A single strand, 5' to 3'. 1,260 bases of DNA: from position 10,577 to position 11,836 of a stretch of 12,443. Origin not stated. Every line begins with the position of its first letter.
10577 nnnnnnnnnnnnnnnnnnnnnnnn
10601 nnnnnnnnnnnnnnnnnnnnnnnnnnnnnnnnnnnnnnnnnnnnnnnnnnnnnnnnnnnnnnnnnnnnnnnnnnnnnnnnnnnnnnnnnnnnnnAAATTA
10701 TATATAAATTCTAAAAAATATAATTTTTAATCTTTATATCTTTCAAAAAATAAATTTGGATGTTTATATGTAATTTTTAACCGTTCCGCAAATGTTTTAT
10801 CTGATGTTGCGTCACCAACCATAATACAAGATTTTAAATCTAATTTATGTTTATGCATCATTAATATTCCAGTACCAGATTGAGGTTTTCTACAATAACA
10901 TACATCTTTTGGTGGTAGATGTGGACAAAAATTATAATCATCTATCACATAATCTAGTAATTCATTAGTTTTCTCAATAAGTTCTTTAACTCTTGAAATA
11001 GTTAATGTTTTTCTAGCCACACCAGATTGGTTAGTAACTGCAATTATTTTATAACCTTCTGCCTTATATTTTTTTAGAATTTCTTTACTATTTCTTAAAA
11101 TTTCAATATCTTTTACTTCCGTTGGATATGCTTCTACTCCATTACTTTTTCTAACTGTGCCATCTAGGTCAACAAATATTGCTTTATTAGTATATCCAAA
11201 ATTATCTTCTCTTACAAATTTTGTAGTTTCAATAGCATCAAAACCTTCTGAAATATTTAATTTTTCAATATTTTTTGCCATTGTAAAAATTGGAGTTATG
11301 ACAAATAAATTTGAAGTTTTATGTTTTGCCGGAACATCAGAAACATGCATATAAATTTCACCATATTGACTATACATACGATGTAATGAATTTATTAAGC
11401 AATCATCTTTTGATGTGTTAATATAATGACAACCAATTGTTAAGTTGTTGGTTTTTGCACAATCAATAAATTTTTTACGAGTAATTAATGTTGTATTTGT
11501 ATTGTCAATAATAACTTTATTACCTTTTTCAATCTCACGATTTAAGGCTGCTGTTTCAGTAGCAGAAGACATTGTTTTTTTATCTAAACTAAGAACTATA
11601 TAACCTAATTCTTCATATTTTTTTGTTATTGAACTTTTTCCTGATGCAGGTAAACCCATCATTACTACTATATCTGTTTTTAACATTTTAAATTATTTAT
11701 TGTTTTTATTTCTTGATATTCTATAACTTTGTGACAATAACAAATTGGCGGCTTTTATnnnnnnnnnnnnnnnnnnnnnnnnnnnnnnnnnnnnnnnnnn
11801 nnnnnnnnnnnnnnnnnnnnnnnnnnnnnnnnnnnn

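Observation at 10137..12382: Co-oriented cassette: T4-type Pnkp (end-healing kinase/phosphatase), a ParB-like nuclease and an unknown 207-aa protein. Candidate nucleic-acid repair or counter-defence module.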

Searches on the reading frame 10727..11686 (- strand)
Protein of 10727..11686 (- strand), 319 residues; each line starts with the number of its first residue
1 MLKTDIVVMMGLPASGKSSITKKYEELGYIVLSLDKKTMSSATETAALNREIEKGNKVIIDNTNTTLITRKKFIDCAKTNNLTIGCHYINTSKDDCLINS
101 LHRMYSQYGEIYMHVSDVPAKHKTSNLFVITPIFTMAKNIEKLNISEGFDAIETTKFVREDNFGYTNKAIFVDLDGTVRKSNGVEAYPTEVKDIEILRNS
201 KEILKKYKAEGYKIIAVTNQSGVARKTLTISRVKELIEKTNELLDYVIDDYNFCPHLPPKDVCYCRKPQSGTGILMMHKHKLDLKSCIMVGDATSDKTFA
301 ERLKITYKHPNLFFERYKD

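Call 3: search_protein_families(library=pfam, proteins=[window:10727-11686:-], max_evalue=0.1)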
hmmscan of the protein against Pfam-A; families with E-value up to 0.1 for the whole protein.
window:10727-11686:- (319 aa): 13 families
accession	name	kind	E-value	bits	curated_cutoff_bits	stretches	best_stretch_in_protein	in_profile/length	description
PF08645.17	PNK3P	-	3.2e-13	50.2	22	1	170-314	3-161/161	Polynucleotide kinase 3 phosphatase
PF13671.12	AAA_33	-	6.3e-11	43.2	27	1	7-98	2-113/143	AAA domain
PF13419.12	HAD_2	-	3.4e-05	24.5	23.8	0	266-305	134-173/178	Haloacid dehalogenase-like hydrolase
PF25109.1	HAD_PNKP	-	7.2e-05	23.4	27.6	1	168-237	2-74/143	Polynucleotide kinase PNKP phosphatase domain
PF13344.12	Hydrolase_6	-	0.00031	21.2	27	1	170-228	1-47/101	Haloacid dehalogenase-like hydrolase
PF24694.1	LNS2_PITM1-3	-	0.00074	20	27.7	1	172-226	3-52/124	PITM 1-3, LNS2 domain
PF13242.12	Hydrolase_like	-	0.00085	19.6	22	1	265-303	2-41/75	HAD-hyrolase-like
PF08433.16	KTI12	-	0.00092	19.2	22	0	6-25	3-22/271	Chromatin associated protein KTI12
PF00702.32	Hydrolase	-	0.0013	19.6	26.4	0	195-301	98-188/191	haloacid dehalogenase-like hydrolase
PF01591.24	6PF2K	-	0.0019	18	27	1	6-23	15-32/223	6-phosphofructo-2-kinase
PF23553.1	NELF-A_N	-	0.0089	16.4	27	1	37-91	88-139/146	NELF-A N-terminal domain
PF06399.18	GFRP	-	0.035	14.3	25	0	170-220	27-72/83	GTP cyclohydrolase I feedback regulatory protein (GFRP)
PF06414.18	Zeta_toxin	-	0.06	13.2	22.3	0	46-107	86-147/199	Zeta toxin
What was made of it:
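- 10727..11686 (-): Pnkp: bifunctional polynucleotide 5'-kinase / 3'-phosphatase of the P-loop kinase + HAD-IIIA type. The kinase domain is about aa 1-160 (nt 11207-11686) and the phosphatase about aa 166-319 (nt 10730-11191). Motifs: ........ at residue 11, Asp35, DNTN at 61, DLDGT at 173, TNQSG at 218, CPHx6CxCRKP at 254, GDATSD at 291. Pfam AAA_33 + PNK3P (call 3).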

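Call 4: search_protein_families(library=phrogs, proteins=[window:10727-11686:-], max_evalue=0.1)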
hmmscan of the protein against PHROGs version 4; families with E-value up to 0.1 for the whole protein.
window:10727-11686:- (319 aa): 6 families
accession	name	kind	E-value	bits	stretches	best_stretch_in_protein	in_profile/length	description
phrog_505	-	other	4.1e-12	47.1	1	41-224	61-219/295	polynucleotide kinase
phrog_2071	-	other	5e-07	30.8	1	2-81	14-109/282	ATPase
phrog_6931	-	unknown function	4.2e-06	27.2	2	3-41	184-219/343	-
phrog_1238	-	moron, auxiliary metabolic gene and host takeover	0.00026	21.7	1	164-229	19-75/155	phosphoheptose isomerase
phrog_415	-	other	0.017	15.8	1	163-227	17-95/218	polynucleotide kinase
phrog_35426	-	unknown function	0.041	15.4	0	113-142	35-64/82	-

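Call 7: search_solved_structures(query=window:10727-11686:-, max_evalue=0.01, show_alignments=2)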
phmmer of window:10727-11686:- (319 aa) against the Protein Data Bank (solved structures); distinct sequences matched with E-value up to 0.01: 16.
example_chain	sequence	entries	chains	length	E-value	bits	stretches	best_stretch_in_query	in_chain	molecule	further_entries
1yj5_A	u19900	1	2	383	3.9e-14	56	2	5-89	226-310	5' polynucleotide kinase-3' phosphatase catalytic domain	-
3zvl_A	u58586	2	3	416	4.2e-14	55.9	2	5-89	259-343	BIFUNCTIONAL POLYNUCLEOTIDE PHOSPHATASE/KINASE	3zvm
3zvn_A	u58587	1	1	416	1.9e-13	53.7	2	5-89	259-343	BIFUNCTIONAL POLYNUCLEOTIDE PHOSPHATASE/KINASE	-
3u7e_B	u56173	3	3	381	3.6e-13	52.8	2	5-89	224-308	Bifunctional polynucleotide phosphatase/kinase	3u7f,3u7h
3u7g_A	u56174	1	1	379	3.8e-13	52.7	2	5-89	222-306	Bifunctional polynucleotide phosphatase/kinase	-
2gmw_A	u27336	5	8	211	4.1e-13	52.7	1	166-300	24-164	D,D-heptose 1,7-bisphosphate phosphatase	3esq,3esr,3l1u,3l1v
3l8e_A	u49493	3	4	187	5.1e-13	52.3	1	168-300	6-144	D,D-heptose 1,7-bisphosphate phosphatase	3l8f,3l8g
4pnh_A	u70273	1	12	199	2e-09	40.5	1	167-297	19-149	D,D-heptose 1,7-bisphosphate phosphatase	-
3l8h_A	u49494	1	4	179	9.3e-09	38.3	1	168-298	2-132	Putative haloacid dehalogenase-like hydrolase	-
2fpr_A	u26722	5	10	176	1.7e-08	37.5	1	162-305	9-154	Histidine biosynthesis bifunctional protein hisB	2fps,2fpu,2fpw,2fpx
4xrp_A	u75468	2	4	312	1.9e-05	27.5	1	103-226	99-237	Pnkp1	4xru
9d8a_A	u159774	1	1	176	0.00023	23.9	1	5-97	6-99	Rhizopus azygosporus Kinase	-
2o2x_A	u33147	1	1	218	0.00053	22.7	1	169-302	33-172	hypothetical protein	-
5uj0_A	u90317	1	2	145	0.0021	20.7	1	168-223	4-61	Polynucleotide kinase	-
1ltq_A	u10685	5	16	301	0.0027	20.4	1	168-223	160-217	POLYNUCLEOTIDE KINASE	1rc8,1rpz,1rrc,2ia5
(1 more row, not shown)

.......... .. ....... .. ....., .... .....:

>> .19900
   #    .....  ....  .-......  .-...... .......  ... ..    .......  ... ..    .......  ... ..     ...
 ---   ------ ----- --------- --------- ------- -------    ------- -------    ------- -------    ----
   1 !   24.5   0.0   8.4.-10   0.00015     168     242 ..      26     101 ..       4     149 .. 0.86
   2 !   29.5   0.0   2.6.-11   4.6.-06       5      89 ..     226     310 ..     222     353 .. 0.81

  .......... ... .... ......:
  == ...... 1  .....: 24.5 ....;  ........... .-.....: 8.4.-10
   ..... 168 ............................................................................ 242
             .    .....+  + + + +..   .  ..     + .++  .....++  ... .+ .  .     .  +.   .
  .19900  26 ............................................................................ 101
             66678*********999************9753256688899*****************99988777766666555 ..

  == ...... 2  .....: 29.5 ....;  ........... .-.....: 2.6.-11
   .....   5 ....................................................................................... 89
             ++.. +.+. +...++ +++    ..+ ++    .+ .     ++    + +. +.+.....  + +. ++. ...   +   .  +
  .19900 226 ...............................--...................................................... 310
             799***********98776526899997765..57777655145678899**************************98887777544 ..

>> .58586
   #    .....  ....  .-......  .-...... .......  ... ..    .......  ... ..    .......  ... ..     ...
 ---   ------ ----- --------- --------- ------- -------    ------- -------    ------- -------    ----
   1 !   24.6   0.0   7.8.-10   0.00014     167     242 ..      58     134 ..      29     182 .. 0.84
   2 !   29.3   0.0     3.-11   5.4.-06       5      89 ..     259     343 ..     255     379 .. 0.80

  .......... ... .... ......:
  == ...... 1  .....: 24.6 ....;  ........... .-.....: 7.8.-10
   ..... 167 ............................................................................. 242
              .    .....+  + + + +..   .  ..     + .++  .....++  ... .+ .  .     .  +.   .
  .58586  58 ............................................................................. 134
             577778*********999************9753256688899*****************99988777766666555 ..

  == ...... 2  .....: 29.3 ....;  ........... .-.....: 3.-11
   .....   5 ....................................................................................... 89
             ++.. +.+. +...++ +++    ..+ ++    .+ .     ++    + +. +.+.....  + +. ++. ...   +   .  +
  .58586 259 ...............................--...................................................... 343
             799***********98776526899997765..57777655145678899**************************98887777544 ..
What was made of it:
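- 10727..11686 (-): PDB matches: both domains of mammalian PNKP, Pnkp1, T4 Pnk (call 7).
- On T4-type bifunctional Pnkp (P-loop kinase + HAD phosphatase; 'PKN-HAD'): The segment aligns with the mouse PNKP kinase domain (call 7).
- Closest known: Phage T4 Pnkp. Different: Sequence similarity to T4 Pnkp is marginal (E=0.0027 over 56 aa, call 7).
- The best PDB matches for both domains are mammalian PNKP (E=4e-14, call 7).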

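Call 35: find_related_loci(query=window:10727-11686:-, collection=viral_contigs, flank=6000)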
Query window:10727-11686:- (319 aa) in viral_contigs; peptide patterns used: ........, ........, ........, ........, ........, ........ (x = any residue, [..] = any of these).
7 stretches matched a pattern; 3 encode a relative of the query (tblastn E <= 1e-3); 3 distinct loci.
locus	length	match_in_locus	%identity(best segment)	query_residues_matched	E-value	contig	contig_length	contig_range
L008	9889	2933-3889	85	1-319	0e+0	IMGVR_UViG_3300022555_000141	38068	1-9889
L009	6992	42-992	70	1-317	2e-155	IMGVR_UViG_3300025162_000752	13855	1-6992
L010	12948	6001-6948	72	1-316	3e-155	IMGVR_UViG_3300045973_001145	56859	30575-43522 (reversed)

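Call 41: find_related_loci(query=window:10727-11686:-, collection=metagenome_contigs, flank=6000)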
Query window:10727-11686:- (319 aa) in metagenome_contigs; peptide patterns used: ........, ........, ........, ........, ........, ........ (x = any residue, [..] = any of these).
47 stretches matched a pattern; 8 encode a relative of the query (tblastn E <= 1e-3); 8 distinct loci.
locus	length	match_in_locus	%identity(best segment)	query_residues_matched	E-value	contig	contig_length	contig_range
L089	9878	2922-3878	85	1-319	0e+0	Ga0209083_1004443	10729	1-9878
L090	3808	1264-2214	75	1-316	6e-172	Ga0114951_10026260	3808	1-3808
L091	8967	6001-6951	73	1-316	5e-160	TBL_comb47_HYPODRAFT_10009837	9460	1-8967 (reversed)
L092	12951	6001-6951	71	1-316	8e-156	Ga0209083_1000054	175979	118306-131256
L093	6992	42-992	70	1-317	3e-155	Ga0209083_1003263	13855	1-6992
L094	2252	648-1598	70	1-317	4e-166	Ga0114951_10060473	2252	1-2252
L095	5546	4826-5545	83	1-240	2e-133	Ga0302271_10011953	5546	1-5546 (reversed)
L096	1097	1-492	87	156-319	4e-106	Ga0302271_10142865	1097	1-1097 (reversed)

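Call 44: search_dna_similar(query=window:10727-11686:-, collection=phages, mode=protein, max_rows=15)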
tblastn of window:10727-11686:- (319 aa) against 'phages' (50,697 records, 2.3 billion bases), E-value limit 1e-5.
Records with a match: 7; places in all: 7; records where one place covers at least 80% of the query: 2.
Best place of each record, by identity: <60% 7.
By first word of the organism name: Bacteriophage 4; uncultured 2; Salmonella 1.
By host as written in the record: - 6; Homo sapiens 1.
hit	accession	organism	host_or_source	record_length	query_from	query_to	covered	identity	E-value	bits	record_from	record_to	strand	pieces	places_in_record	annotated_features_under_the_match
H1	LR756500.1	uncultured phage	metagenomic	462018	1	316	99%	44.3%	5e-75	256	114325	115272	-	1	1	record has no annotation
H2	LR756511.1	uncultured phage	metagenomic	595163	6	314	97%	37.3%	6e-55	198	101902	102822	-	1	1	record has no annotation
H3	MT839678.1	Bacteriophage sp.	human fecal samples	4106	158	306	47%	31.5%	5e-12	72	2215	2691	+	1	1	record has no annotation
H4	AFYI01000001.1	Salmonella enterica subsp. enterica serovar Infantis str. ...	Homo sapiens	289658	169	308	44%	32.2%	2e-13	77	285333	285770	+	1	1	D,D-heptose 1,7-bisphosphate phosphatase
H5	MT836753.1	Bacteriophage sp.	human fecal samples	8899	168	296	40%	31.7%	7e-12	72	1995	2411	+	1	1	record has no annotation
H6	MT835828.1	Bacteriophage sp.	human fecal samples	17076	162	296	42%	28.4%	2e-9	65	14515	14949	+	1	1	record has no annotation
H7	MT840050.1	Bacteriophage sp.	human fecal samples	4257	158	260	32%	35.8%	7e-9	63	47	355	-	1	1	record has no annotation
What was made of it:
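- On T4-type bifunctional Pnkp (P-loop kinase + HAD phosphatase; 'PKN-HAD'): No T4-like phage is among the tblastn hits at E<=1e-5 (call 44).
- Closest known: 'PKN-HAD' kinase-phosphatase and HNH-fused Rnl2 RNA-repair genes of jumbo phages. Same: The nearest GenBank phage matches are 462- and 595-kb 'huge phage' assemblies (call 44).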

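Call 50: search_protein_families(library=ncbifam, proteins=[window:10727-11686:-], max_evalue=0.01)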
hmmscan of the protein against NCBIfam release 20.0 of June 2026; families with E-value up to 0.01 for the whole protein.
window:10727-11686:- (319 aa): 12 families
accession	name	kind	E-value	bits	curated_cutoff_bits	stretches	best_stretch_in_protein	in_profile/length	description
NF006506.0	PRK08942.1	equivalog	7.3e-26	90.8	178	1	167-305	3-141/182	D-glycero-beta-D-manno-heptose 1,7-bisphosphate 7-phosphatase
TIGR01656.1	Histidinol-ppas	subfamily_domain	1.4e-24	86.7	84.15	1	168-304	1-139/149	histidinol-phosphate phosphatase domain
TIGR01663.1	PNK-3'Pase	equivalog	3.9e-23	81.6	502.8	2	4-157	364-502/520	bifunctional polynucleotide phosphatase/kinase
TIGR01662.1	HAD-SF-IIIA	subfamily_domain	6e-22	78.3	44.6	1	168-305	1-133/141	HAD-IIIA family hydrolase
TIGR00213.1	GmhB_yaeD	subfamily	2.1e-21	76.4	149.6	1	167-298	1-137/176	D-glycero-beta-D-manno-heptose 1,7-bisphosphate 7-phosphatase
NF005264.0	PRK06769.1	equivalog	5.8e-21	75.1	217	1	167-300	4-126/175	HAD-IIIA family hydrolase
NF050049.1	HBPPhtaseGmhB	domain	2.4e-14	53.5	250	1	167-298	3-131/171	D-glycero-alpha-D-manno-heptose-1,7-bisphosphate 7-phosphatase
NF003937.0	PRK05446.1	equivalog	2.4e-14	53.2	443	1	167-306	3-144/355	bifunctional histidinol-phosphatase/imidazoleglycerol-phosphate dehydratase HisB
TIGR01261.1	hisB_Nterm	equivalog_domain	2.4e-13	49.9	140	1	168-306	2-142/161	histidinol-phosphatase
TIGR01664.1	DNA-3'-Pase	equivalog_domain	9.7e-13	48.4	107.65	1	166-314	12-166/167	DNA 3'-phosphatase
TIGR00099.1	Cof-subfamily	subfamily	0.00023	20.8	137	1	170-221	2-42/256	Cof-type HAD-IIB family hydrolase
NF009695.0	PRK13222.1-2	equivalog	0.00028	20.4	225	0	196-298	95-181/226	phosphoglycolate phosphatase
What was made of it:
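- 10727..11686 (-): NCBIfam HAD-SF-IIIA and Histidinol-ppas domain above cut-off, PNK-3'Pase in two stretches (call 50).
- On T4-type bifunctional Pnkp (P-loop kinase + HAD phosphatase; 'PKN-HAD'): TIGR01662 HAD-SF-IIIA, 78.3 bits against 44.6 (call 50).
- Pfam, NCBIfam and PDB matches (calls 3, 50, 7). The kinase domain matches the PNKP kinase (calls 3, 7, 50).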

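Call 51: search_protein_families(library=pfam, proteins=[L010:4175-4798:+, L010:4836-5285:+, L010:7671-8162:+], max_evalue=0.01)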
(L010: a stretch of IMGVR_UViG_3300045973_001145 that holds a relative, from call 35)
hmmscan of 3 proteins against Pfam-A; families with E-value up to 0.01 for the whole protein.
L010:4175-4798:+ (207 aa): 1 family
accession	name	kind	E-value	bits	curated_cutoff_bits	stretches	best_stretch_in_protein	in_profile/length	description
PF09414.15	RNA_ligase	-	1.2e-26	94.3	27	1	34-184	1-171/171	RNA ligase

L010:4836-5285:+ (149 aa): 0 families

L010:7671-8162:+ (163 aa): 0 families

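Call 91: search_protein_families(library=padloc, proteins=[window:10727-11686:-], max_evalue=0.01)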
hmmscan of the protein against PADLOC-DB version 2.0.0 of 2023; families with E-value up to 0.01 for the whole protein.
window:10727-11686:- (319 aa): 0 families
